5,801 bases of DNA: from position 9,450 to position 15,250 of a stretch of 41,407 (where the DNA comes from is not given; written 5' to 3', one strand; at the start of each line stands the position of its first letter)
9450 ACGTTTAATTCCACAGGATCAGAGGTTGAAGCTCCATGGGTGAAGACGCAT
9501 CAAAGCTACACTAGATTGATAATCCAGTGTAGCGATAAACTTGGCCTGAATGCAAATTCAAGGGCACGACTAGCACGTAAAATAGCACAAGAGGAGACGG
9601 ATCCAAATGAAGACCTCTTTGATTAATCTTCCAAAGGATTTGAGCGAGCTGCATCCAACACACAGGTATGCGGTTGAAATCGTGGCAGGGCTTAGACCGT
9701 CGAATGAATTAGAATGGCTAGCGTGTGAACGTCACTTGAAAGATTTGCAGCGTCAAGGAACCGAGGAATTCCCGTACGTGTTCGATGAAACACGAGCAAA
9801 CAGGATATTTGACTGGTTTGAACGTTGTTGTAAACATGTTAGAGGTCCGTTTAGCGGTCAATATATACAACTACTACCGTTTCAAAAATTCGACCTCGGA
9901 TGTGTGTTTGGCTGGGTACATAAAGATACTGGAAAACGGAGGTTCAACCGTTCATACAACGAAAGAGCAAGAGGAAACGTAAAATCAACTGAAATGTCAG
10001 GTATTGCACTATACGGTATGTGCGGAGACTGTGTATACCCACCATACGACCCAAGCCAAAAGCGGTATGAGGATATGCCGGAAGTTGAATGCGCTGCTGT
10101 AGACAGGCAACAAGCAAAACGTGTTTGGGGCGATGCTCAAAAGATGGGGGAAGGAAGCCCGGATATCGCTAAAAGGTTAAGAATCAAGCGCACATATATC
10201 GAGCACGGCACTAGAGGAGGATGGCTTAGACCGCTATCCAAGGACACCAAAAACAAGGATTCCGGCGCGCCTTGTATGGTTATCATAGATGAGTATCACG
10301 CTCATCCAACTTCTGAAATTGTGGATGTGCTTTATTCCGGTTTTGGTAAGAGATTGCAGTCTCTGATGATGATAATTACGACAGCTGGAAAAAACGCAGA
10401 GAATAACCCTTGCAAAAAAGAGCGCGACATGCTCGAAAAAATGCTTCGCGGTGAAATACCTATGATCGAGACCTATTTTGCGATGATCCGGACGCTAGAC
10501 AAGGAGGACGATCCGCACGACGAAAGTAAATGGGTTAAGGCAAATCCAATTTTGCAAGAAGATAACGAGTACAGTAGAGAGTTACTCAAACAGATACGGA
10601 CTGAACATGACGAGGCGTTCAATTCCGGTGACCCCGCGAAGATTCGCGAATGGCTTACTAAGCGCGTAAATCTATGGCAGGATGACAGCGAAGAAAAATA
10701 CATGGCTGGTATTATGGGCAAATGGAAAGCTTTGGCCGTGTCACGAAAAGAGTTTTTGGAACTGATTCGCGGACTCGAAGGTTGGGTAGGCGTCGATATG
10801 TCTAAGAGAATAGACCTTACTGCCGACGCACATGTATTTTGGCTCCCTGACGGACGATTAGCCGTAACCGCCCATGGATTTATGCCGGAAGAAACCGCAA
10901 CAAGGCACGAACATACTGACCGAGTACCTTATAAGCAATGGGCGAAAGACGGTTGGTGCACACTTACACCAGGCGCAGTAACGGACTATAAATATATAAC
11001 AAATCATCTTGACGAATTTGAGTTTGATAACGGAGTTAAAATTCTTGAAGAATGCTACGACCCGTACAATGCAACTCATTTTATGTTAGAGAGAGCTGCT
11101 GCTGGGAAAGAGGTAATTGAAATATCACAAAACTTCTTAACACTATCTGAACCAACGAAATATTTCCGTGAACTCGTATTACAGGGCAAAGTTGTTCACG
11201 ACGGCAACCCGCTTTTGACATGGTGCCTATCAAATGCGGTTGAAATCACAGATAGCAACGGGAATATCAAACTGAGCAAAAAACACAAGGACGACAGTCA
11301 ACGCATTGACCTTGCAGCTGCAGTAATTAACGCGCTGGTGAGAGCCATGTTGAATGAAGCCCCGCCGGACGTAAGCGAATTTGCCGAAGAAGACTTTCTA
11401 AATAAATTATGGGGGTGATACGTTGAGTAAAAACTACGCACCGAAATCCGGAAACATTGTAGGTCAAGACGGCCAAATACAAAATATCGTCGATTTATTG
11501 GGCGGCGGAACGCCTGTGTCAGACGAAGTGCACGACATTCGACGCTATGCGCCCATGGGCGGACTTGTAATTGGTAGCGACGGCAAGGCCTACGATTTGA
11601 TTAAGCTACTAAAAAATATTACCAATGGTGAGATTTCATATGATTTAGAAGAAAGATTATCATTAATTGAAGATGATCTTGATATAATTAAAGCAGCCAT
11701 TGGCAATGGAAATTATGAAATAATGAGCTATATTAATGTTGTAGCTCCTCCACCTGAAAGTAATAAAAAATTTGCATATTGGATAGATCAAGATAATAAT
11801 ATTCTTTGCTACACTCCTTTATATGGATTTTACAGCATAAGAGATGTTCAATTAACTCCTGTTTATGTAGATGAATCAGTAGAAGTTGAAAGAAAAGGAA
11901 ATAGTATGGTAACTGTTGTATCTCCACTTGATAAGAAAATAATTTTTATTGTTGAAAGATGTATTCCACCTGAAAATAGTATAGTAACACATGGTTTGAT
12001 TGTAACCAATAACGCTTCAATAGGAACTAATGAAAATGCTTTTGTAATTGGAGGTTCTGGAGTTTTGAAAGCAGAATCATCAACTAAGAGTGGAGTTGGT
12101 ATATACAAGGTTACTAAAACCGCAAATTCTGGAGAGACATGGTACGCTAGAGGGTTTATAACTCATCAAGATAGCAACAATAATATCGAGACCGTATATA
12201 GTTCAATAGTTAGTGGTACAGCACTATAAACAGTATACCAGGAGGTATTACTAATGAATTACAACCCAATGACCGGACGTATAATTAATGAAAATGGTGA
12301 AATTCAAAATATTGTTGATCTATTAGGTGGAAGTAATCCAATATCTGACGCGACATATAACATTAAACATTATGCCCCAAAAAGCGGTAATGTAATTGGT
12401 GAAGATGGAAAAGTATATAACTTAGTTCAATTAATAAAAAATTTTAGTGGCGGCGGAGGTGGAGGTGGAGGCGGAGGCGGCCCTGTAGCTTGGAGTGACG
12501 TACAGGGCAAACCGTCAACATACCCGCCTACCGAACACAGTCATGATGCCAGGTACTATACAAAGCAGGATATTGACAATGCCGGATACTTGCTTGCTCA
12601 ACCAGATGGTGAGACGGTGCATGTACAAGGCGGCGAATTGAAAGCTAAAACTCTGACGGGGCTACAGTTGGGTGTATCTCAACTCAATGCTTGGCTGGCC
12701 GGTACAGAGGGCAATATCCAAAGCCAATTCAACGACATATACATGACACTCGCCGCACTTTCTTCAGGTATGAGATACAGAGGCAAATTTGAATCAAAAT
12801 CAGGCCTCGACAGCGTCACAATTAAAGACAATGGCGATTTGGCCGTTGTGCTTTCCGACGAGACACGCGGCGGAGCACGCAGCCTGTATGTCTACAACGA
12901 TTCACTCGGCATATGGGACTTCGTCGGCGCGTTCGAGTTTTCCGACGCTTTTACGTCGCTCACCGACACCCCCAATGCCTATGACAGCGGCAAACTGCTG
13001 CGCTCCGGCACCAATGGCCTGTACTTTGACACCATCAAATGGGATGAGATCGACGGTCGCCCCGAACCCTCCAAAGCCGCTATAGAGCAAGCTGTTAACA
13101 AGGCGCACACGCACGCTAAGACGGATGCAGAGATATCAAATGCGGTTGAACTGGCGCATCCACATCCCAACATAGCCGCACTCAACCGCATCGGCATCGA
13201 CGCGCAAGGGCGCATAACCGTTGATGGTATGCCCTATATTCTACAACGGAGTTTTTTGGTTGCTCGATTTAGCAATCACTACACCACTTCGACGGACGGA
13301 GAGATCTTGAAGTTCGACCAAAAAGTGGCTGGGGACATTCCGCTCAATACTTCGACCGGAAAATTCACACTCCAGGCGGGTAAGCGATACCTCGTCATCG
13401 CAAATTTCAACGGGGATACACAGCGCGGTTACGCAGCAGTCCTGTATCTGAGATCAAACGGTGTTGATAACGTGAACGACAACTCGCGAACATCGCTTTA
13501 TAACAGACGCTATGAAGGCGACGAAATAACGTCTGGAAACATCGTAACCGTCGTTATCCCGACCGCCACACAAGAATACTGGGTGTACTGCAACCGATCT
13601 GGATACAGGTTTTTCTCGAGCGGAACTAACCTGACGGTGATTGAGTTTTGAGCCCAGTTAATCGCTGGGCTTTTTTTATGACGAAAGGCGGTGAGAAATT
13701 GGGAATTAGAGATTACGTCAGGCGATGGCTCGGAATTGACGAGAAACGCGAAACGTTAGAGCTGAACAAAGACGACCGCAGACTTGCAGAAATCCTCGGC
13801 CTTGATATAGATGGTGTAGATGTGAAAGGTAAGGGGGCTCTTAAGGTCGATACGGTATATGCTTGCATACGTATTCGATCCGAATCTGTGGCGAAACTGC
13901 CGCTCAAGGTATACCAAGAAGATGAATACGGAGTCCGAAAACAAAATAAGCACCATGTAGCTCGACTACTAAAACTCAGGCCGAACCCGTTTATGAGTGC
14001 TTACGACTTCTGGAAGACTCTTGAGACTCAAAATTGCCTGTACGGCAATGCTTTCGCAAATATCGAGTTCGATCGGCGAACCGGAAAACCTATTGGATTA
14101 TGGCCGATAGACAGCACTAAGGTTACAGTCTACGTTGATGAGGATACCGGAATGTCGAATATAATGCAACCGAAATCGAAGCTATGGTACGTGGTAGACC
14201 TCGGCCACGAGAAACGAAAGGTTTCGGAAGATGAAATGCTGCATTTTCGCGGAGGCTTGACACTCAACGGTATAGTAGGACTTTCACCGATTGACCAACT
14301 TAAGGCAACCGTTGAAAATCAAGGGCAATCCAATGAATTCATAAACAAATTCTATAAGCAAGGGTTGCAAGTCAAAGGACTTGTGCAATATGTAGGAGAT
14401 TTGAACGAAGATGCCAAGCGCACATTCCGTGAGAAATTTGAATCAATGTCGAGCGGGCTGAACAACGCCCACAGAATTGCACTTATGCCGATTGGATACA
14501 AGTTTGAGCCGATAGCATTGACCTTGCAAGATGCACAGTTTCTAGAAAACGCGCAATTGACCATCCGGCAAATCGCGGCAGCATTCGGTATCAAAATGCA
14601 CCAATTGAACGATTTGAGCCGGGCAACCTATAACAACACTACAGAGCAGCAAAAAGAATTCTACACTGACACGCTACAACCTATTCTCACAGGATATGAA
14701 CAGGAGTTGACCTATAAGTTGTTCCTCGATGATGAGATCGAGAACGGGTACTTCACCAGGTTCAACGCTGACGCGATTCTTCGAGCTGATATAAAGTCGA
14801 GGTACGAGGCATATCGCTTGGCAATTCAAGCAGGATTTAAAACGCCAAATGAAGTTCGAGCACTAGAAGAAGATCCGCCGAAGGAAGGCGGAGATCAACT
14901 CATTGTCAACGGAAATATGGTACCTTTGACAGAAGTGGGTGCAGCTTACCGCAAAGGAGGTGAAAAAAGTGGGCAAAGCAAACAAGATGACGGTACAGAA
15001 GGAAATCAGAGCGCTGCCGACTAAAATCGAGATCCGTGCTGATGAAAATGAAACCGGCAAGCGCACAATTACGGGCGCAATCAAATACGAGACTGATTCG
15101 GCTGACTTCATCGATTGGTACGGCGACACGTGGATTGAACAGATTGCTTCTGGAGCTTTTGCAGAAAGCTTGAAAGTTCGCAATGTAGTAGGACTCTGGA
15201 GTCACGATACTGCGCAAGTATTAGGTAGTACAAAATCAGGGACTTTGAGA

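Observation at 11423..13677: Two paralogous fibre-like genes and a terminator inserted between TerL and portal, with a sharp compositional mosaic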

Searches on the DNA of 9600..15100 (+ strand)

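Call 8: search_dna_similar(query=window:9600-15100:+, collection=phages, mode=near, max_rows=30)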
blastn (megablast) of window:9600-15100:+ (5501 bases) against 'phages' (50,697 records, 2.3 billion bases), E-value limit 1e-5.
No match.

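Call 10: search_dna_similar(query=window:11423-13677:+, collection=phages, mode=distant, max_rows=30)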
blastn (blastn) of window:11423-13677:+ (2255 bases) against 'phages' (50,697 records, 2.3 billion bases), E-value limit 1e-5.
No match.
